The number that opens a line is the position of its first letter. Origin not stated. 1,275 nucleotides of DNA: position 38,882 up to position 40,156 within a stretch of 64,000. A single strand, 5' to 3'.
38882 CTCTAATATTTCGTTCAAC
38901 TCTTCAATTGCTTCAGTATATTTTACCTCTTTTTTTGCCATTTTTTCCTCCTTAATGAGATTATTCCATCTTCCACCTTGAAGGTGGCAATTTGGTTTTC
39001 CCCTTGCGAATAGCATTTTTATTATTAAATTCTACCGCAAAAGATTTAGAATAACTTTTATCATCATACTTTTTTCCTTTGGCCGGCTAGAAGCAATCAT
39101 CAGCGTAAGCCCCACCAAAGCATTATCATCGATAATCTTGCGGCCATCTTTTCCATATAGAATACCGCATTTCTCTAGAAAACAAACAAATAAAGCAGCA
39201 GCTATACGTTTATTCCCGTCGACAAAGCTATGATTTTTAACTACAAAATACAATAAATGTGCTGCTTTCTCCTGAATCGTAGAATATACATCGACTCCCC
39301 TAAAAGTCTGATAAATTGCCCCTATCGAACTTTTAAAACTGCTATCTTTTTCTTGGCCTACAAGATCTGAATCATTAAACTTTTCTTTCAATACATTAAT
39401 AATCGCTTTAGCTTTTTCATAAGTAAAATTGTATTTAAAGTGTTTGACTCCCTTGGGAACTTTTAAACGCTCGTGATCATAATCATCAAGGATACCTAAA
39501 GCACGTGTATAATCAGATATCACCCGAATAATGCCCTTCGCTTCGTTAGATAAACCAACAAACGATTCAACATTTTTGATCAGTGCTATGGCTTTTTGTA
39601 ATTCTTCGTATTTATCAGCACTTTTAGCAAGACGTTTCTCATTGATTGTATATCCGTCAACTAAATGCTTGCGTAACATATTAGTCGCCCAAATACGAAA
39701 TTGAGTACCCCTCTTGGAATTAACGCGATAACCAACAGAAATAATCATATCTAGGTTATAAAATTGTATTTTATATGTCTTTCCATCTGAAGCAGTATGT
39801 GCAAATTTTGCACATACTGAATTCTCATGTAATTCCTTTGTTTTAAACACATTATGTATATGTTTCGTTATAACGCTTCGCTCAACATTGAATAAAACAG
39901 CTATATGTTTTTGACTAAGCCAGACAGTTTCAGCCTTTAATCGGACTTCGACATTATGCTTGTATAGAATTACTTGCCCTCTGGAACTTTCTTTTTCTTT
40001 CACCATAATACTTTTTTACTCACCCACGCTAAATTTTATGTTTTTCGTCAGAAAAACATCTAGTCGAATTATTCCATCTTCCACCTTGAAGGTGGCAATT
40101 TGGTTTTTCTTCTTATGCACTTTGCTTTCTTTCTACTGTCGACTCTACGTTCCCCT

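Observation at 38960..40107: Single-gene cassette inserted between xseA and xseB and bracketed by identical 40-nt direct repeats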

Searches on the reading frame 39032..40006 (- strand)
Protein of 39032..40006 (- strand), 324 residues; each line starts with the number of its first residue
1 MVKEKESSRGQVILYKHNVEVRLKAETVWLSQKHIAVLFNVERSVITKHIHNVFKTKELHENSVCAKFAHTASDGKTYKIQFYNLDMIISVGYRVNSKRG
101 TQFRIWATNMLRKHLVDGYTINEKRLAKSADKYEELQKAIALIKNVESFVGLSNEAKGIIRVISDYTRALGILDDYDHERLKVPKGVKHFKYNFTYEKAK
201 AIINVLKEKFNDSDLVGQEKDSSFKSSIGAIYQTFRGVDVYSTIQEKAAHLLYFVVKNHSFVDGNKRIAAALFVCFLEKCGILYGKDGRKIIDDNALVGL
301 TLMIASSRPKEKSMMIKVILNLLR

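Call 7: search_protein_families(library=pfam, proteins=[window:39032-40006:-])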
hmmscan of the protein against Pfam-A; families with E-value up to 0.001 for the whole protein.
window:39032-40006:- (324 aa): 2 families
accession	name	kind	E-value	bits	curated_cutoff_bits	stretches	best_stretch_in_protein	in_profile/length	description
PF13310.11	Virulence_RhuM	-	2.8e-25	89.5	33.7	1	63-148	1-92/252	Virulence protein RhuM family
PF02661.23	Fic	-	2.8e-11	44.6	24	1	194-277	2-93/93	Fic/DOC family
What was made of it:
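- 39032..40006 (-): Cargo gene, 324 aa: a RhuM N-terminal domain fused to a Fic/Doc domain with a Doc-type motif, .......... It is a candidate single-gene anti-phage or toxin protein. Pfam PF13310 (2.8e-25) and PF02661 (2.8e-11) (call 7).
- On RhuM-Doc / PADLOC PDC-S23 (cargo protein): PF13310 and PF02661 both score above their cut-offs (call 7).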

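Call 9: find_encoding_contigs(protein=window:39032-40006:-, flank=5000, max_places=10)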
Protein window:39032-40006:- (324 aa): 14 contigs read that carry it; 9 places shown.
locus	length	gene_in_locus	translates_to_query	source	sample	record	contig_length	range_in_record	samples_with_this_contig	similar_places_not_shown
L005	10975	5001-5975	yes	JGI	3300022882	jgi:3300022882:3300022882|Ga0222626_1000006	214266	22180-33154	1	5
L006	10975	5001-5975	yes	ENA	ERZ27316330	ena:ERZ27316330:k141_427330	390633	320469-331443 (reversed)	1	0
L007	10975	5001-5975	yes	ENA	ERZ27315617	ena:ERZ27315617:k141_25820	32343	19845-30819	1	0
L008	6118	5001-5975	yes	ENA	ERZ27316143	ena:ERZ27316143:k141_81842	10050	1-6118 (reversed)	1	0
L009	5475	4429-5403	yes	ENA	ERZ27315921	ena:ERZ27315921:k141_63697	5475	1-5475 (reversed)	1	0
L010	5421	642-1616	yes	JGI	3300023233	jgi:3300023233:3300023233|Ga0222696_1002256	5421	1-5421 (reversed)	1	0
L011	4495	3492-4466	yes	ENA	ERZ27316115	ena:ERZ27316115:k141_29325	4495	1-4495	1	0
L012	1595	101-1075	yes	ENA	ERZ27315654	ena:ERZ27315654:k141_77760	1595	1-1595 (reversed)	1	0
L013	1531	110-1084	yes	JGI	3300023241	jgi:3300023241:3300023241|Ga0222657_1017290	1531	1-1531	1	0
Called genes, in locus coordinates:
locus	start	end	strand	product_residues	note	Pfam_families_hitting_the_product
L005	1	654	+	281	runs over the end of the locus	PF00535:Glycos_transf_2 (weak)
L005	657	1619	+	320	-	PF01075:Glyco_transf_9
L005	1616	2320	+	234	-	PF00535:Glycos_transf_2, PF10111:Glyco_tranf_2_2 (weak)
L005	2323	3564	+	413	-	PF09594:GT87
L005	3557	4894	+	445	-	PF13742:tRNA_anti_2, PF02601:Exonuc_VII_L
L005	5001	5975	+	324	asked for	PF13310:Virulence_RhuM, PF02661:Fic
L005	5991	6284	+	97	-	PF02609:Exonuc_VII_S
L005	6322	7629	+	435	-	PF02550:AcetylCoA_hydro, PF13336:AcetylCoA_hyd_C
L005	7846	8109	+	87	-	PF00312:Ribosomal_S15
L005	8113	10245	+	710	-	PF01138:RNase_PH, PF03725:RNase_PH_C, PF03726:PNPase, PF01138:RNase_PH, PF00013:KH_1, PF00575:S1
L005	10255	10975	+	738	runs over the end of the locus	PF13491:FtsK_4TM, PF17854:FtsK_alpha, PF01580:FtsK_SpoIIIE, PF09397:FtsK_gamma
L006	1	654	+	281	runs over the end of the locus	PF00535:Glycos_transf_2 (weak)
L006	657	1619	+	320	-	PF01075:Glyco_transf_9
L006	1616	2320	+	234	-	PF00535:Glycos_transf_2, PF10111:Glyco_tranf_2_2 (weak)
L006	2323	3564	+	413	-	PF09594:GT87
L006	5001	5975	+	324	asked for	PF13310:Virulence_RhuM, PF02661:Fic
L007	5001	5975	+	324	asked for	PF13310:Virulence_RhuM, PF02661:Fic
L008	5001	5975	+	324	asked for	PF13310:Virulence_RhuM, PF02661:Fic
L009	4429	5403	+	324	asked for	PF13310:Virulence_RhuM, PF02661:Fic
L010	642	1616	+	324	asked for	PF13310:Virulence_RhuM, PF02661:Fic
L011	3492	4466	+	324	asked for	PF13310:Virulence_RhuM, PF02661:Fic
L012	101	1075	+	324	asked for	PF13310:Virulence_RhuM, PF02661:Fic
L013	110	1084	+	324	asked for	PF13310:Virulence_RhuM, PF02661:Fic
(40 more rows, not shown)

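Call 22: find_homologous_proteins(query=window:39032-40006:-, max_evalue=1e-20)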
Query window:39032-40006:- (324 aa): 8000 proteins with E <= 1e-20 among 8000 candidates; the best 120 are listed.
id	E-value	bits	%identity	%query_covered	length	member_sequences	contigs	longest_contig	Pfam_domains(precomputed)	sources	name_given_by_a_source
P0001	6.2e-208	707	100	100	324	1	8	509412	PF13310.12,PF02661.24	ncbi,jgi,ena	-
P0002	2.1e-175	600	84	100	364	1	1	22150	PF13310.12,PF02661.24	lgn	-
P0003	2.2e-170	584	82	99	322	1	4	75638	PF13310.12,PF02661.24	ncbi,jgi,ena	-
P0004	1.3e-162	558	79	100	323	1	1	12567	PF13310.12,PF02661.24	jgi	-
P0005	1.9e-154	531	75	100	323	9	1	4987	PF13310.12,PF02661.24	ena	-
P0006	4.5e-154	530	77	100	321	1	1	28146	PF13310.12,PF02661.24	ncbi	-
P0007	1.2e-153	529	77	100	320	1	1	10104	PF13310.12,PF02661.24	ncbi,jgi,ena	-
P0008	1.1e-151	522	75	100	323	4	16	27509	PF13310.12,PF02661.24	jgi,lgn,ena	-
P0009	1.6e-150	518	75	100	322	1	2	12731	PF13310.12,PF02661.24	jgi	-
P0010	2.8e-150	518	76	100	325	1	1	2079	PF13310.12,PF02661.24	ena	-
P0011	1.3e-147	509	73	99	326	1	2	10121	PF13310.12,PF02661.24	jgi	-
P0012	1.7e-147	508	75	99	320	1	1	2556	PF13310.12,PF02661.24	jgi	-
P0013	2.2e-146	505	74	100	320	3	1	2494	PF13310.12,PF02661.24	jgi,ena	-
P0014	9.3e-145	500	71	99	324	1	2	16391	PF13310.12,PF02661.24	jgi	-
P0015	1.2e-144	499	72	99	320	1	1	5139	PF13310.12,PF02661.24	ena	-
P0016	1.3e-144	499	71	99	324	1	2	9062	PF13310.12,PF02661.24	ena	-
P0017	9.6e-144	496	68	100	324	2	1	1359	PF13310.12,PF02661.24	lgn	-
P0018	7.4e-143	493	70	100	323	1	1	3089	PF13310.12,PF02661.24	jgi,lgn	-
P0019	1.2e-142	493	69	98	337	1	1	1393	PF13310.12,PF02661.24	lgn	-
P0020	1.3e-142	493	70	98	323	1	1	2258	PF13310.12,PF02661.24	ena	-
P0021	1.6e-142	492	71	98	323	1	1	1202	PF13310.12,PF02661.24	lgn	-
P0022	8.8e-142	490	69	98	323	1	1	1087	PF13310.12,PF02661.24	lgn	-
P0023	3.2e-141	488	68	98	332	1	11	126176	PF13310.12,PF02661.24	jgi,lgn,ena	-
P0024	9.7e-141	486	67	100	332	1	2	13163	PF13310.12,PF02661.24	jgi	jgi:prophage maintenance system killer protein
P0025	1.1e-140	486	69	100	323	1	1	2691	PF13310.12,PF02661.24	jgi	jgi:prophage maintenance system killer protein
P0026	1.1e-140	486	69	98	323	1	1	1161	PF13310.12,PF02661.24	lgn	-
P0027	1.3e-140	486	68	98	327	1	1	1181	PF13310.12,PF02661.24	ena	-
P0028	1.3e-140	486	68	98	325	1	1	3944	PF13310.12,PF02661.24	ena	-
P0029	1.3e-140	486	69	99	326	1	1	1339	PF13310.12,PF02661.24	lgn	-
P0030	8.6e-140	483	68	99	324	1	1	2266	PF13310.12,PF02661.24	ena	-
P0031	9.4e-140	483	66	100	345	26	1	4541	PF13310.12,PF02661.24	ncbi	ncbi:MAG: RhuM family protein [Smithellaceae bacterium]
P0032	9.5e-140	483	69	100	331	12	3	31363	PF13310.12,PF02661.24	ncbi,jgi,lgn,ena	jgi:prophage maintenance system killer protein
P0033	1.2e-139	483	69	98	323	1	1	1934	PF13310.12,PF02661.24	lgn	-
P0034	2.2e-139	482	70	99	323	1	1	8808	PF13310.12,PF02661.24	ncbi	-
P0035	2.3e-139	482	67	99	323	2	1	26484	PF13310.12,PF02661.24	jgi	jgi:prophage maintenance system killer protein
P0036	1.0e-138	480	68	98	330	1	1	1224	PF13310.12,PF02661.24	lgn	-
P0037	1.1e-138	480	67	99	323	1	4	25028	PF13310.12,PF02661.24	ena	-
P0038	1.1e-138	480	67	98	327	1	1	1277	PF13310.12,PF02661.24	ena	-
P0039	1.4e-138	479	67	100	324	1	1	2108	PF13310.12,PF02661.24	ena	-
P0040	1.5e-138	479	68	99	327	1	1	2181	PF13310.12,PF02661.24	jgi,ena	-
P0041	1.8e-138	479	68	98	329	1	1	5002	PF13310.12,PF02661.24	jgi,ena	-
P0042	4.1e-138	478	67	100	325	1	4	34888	PF13310.12,PF02661.24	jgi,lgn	jgi:prophage maintenance system killer protein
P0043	5.1e-138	477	67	100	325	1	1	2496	PF13310.12,PF02661.24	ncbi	-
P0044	6.2e-138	477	67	100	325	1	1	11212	PF13310.12,PF02661.24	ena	-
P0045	7.5e-138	477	69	97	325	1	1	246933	PF13310.12,PF02661.24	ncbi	-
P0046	7.9e-138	477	68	99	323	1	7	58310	PF13310.12,PF02661.24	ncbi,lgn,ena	ncbi:MAG: virulence protein RhuM/Fic/DOC family protein [Deltaproteobacteria bacterium]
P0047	1.3e-137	476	65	100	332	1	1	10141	PF13310.12,PF02661.24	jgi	jgi:prophage maintenance system killer protein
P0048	1.4e-137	476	66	99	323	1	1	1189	PF13310.12,PF02661.24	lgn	-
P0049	2.5e-137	475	68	99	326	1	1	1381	PF13310.12,PF02661.24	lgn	-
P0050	3.7e-137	475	66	99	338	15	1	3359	PF13310.12,PF02661.24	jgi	-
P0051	5.5e-137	474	66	99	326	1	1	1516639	PF13310.12,PF02661.24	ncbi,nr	ncbi:MAG: virulence protein RhuM/Fic/DOC family protein [Candidatus Omnitrophota bacterium]|nr:MAG: 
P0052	5.8e-137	474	68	99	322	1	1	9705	PF13310.12,PF02661.24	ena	-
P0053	6.4e-137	474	67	99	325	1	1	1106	PF13310.12,PF02661.24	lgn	-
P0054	1.0e-136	473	68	97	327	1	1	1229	PF13310.12,PF02661.24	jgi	jgi:prophage maintenance system killer protein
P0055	1.1e-136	473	67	99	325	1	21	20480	PF13310.12,PF02661.24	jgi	jgi:death-on-curing family protein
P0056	1.4e-136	473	70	97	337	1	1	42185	PF13310.12,PF02661.24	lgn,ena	-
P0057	2.2e-136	472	70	99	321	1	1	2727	PF13310.12,PF02661.24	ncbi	ncbi:MAG: RhuM family protein [bacterium]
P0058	2.4e-136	472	66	99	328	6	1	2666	PF13310.12,PF02661.24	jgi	jgi:prophage maintenance system killer protein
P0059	3.2e-136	471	67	98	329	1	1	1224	PF13310.12,PF02661.24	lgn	-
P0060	4.0e-136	471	67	100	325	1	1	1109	PF13310.12,PF02661.24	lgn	-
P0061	4.1e-136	471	67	99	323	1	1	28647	PF13310.12,PF02661.24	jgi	-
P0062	5.5e-136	471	67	98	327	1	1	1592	PF13310.12,PF02661.24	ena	-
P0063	5.6e-136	471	67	98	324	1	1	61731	PF13310.12,PF02661.24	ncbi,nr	ncbi:MAG: RhuM family protein [Deltaproteobacteria bacterium]|nr:RhuM family protein [Deltaproteobac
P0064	8.1e-136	470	66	98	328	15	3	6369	PF13310.12,PF02661.24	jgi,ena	-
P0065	1.6e-135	469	66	100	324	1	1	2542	PF13310.12,PF02661.24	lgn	-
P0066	1.8e-135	469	65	98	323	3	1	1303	PF13310.12,PF02661.24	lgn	-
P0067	1.9e-135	469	68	99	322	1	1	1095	PF13310.12,PF02661.24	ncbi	-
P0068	3.8e-135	468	67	99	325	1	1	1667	PF13310.12,PF02661.24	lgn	-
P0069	4.9e-135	468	68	97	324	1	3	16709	PF13310.12,PF02661.24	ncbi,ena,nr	ncbi:MAG: virulence RhuM family protein [Candidatus Omnitrophica bacterium]|nr:virulence RhuM family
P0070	5.2e-135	468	66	98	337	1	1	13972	PF13310.12,PF02661.24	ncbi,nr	ncbi:MAG: RhuM family protein [Kiritimatiellia bacterium]|nr:RhuM family protein [Kiritimatiellia ba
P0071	5.9e-135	467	66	100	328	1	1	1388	PF13310.12,PF02661.24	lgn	-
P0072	6.4e-135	467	66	98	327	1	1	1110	PF13310.12,PF02661.24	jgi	-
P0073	6.8e-135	467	67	98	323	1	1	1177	PF13310.12,PF02661.24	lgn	-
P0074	6.8e-135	467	66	97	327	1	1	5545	PF13310.12,PF02661.24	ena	-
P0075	7.6e-135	467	66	98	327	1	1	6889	PF13310.12,PF02661.24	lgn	-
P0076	9.7e-135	467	66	100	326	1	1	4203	PF13310.12,PF02661.24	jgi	jgi:prophage maintenance system killer protein/phage regulator Rha-like protein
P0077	9.7e-135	467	66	98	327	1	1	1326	PF13310.12,PF02661.24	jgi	jgi:prophage maintenance system killer protein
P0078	1.2e-134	466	67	99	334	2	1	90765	PF13310.12,PF02661.24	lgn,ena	-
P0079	1.6e-134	466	67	98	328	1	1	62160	PF13310.12,PF02661.24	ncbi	-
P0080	2.6e-134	465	65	100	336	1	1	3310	PF13310.12,PF02661.24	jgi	jgi:prophage maintenance system killer protein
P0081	2.9e-134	465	67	98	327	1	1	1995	PF13310.12,PF02661.24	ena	-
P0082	3.3e-134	465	67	98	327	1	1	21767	PF13310.12,PF02661.24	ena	-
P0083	3.8e-134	465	67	98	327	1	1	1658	PF13310.12,PF02661.24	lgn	-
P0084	5.0e-134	464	66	98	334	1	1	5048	PF13310.12,PF02661.24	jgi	jgi:prophage maintenance system killer protein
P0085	6.9e-134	464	67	97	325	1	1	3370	PF13310.12,PF02661.24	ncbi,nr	ncbi:MAG: virulence protein RhuM/Fic/DOC family protein [Candidatus Omnitrophica bacterium]|nr:virul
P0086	7.6e-134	464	66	99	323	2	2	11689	PF13310.12,PF02661.24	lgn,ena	-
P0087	7.6e-134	464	66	98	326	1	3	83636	PF13310.12,PF02661.24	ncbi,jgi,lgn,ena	-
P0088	8.5e-134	464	65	99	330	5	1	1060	PF13310.12,PF02661.24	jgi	-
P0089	9.2e-134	463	69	98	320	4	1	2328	PF13310.12,PF02661.24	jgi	-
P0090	1.4e-133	463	66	100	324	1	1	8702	PF13310.12,PF02661.24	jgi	-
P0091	1.5e-133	463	68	98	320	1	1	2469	PF13310.12,PF02661.24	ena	-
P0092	1.7e-133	463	68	98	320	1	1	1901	PF13310.12,PF02661.24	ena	-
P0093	1.9e-133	462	69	98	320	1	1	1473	PF13310.12,PF02661.24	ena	-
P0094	2.0e-133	462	66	98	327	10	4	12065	PF13310.12,PF02661.24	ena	-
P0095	2.4e-133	462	66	99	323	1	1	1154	PF13310.12,PF02661.24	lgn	-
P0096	2.4e-133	462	66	98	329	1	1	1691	PF13310.12,PF02661.24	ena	-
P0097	3.2e-133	462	66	99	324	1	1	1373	PF13310.12,PF02661.24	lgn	-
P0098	3.5e-133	462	69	98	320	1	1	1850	PF13310.12,PF02661.24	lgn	-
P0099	4.1e-133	461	65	100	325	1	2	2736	PF13310.12,PF02661.24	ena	-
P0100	4.7e-133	461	68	98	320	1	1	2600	PF13310.12,PF02661.24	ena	-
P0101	4.8e-133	461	66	98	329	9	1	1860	PF13310.12,PF02661.24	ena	-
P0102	4.8e-133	461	66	98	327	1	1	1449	PF13310.12,PF02661.24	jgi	jgi:prophage maintenance system killer protein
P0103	5.2e-133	461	66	97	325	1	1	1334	PF13310.12,PF02661.24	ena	-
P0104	5.3e-133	461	66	97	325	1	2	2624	PF13310.12,PF02661.24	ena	-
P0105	5.7e-133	461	65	100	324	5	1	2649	PF13310.12,PF02661.24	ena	-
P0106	5.9e-133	461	68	98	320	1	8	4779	PF13310.12,PF02661.24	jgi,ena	-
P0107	7.1e-133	461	66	98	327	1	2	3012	PF13310.12,PF02661.24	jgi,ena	jgi:prophage maintenance system killer protein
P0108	7.3e-133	460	66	97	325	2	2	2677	PF13310.12,PF02661.24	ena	-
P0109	7.4e-133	460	68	98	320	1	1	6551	PF13310.12,PF02661.24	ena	-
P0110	7.5e-133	460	68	98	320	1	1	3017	PF13310.12,PF02661.24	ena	-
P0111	8.5e-133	460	66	98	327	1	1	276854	PF13310.12,PF02661.24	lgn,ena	-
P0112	9.0e-133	460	66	97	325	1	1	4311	PF13310.12,PF02661.24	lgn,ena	-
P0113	9.0e-133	460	66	97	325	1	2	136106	PF13310.12,PF02661.24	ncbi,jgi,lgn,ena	ncbi:MAG: RhuM family protein [Candidatus Omnitrophota bacterium]|jgi:prophage maintenance system ki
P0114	1.0e-132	460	67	97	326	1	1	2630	PF13310.12,PF02661.24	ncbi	-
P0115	1.0e-132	460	66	98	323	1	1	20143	PF13310.12,PF02661.24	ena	-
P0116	1.1e-132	460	66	98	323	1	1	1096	PF13310.12,PF02661.24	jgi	-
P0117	1.2e-132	460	67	97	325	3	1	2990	PF13310.12,PF02661.24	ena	-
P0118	1.3e-132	460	68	98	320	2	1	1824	PF13310.12,PF02661.24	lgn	-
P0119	1.6e-132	459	65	98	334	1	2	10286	PF13310.12,PF02661.24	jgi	jgi:prophage maintenance system killer protein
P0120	1.7e-132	459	65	98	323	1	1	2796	PF13310.12,PF02661.24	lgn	-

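Call 23: find_encoding_contigs(protein=P0003, flank=4000, max_places=6)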
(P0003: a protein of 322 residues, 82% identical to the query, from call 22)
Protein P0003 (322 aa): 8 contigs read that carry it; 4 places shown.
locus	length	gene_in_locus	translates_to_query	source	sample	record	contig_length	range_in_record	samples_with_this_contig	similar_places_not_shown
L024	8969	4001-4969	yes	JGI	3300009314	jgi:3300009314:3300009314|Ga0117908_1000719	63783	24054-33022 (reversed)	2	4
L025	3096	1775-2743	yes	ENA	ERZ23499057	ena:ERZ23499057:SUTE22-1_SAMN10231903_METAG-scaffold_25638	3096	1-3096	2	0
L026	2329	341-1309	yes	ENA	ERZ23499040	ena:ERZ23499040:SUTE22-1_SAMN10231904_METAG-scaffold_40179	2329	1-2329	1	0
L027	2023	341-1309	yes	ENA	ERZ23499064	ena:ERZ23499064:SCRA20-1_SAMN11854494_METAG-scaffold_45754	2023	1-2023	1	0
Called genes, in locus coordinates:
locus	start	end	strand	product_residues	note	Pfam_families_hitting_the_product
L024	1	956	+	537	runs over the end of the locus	-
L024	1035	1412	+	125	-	PF00072:Response_reg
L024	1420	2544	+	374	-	PF02690:Na_Pi_cotrans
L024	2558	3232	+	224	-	PF01895:PhoU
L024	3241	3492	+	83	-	PF01451:LMWPc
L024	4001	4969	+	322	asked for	PF13310:Virulence_RhuM, PF02661:Fic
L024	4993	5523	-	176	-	PF01797:Y1_Tnp (weak)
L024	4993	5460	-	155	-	PF01797:Y1_Tnp (weak)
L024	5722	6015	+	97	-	PF00512:HisKA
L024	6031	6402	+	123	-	PF00072:Response_reg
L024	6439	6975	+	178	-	PF09970:DUF2204 (weak), PF14907:NTP_transf_5, PF08843:AbiEii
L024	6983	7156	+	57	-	-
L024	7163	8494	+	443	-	PF01590:GAF, PF13185:GAF_2, PF13492:GAF_3, PF00512:HisKA, PF02518:HATPase_c, PF14501:HATPase_c_5 (weak)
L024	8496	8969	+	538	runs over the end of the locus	PF05157:MshEN, PF00437:T2SSE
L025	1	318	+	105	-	?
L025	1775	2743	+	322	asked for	PF13310:Virulence_RhuM, PF02661:Fic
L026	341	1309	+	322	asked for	PF13310:Virulence_RhuM, PF02661:Fic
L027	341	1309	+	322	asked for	PF13310:Virulence_RhuM, PF02661:Fic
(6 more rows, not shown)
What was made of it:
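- An 82%-identical cargo homologue lies next to a weak Y1_Tnp gene in another organism (call 23).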

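Call 24: find_encoding_contigs(protein=P0002, flank=4000, max_places=4)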
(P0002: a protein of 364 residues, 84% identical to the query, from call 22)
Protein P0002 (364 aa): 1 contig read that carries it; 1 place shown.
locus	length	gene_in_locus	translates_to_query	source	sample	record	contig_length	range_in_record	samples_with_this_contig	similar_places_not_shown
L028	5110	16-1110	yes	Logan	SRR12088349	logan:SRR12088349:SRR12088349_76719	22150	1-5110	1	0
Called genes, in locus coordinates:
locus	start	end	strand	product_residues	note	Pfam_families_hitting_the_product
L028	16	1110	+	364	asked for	PF13310:Virulence_RhuM, PF02661:Fic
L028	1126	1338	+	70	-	PF13443:HTH_26 (weak), PF13560:HTH_31, PF12844:HTH_19, PF01381:HTH_3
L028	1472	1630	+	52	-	-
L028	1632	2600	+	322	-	PF10609:ParA (weak), PF13614:AAA_31, PF00142:Fer4_NifH (faint), PF01656:CbiA, PF02374:ArsA_ATPase (faint), PF06564:CBP_BcsQ (weak), PF09140:MipZ (weak)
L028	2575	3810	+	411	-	PF11104:PilM_2, PF06723:MreB_Mbl (faint), PF14450:FtsA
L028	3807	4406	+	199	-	PF05137:PilN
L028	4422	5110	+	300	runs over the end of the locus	PF04350:PilO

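Call 25: find_encoding_contigs(protein=P0004, flank=4000, max_places=4)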
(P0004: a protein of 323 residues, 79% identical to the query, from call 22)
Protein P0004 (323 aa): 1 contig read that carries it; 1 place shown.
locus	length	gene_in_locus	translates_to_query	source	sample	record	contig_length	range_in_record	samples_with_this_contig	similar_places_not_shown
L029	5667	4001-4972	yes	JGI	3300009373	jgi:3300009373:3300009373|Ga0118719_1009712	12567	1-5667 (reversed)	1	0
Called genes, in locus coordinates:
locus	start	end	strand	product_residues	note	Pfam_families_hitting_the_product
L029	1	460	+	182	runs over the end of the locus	-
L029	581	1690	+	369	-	PF13289:SIR2_2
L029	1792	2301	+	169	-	-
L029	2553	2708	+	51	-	-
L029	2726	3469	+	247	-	-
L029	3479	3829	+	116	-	-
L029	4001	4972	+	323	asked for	PF13310:Virulence_RhuM, PF02661:Fic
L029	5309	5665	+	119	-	?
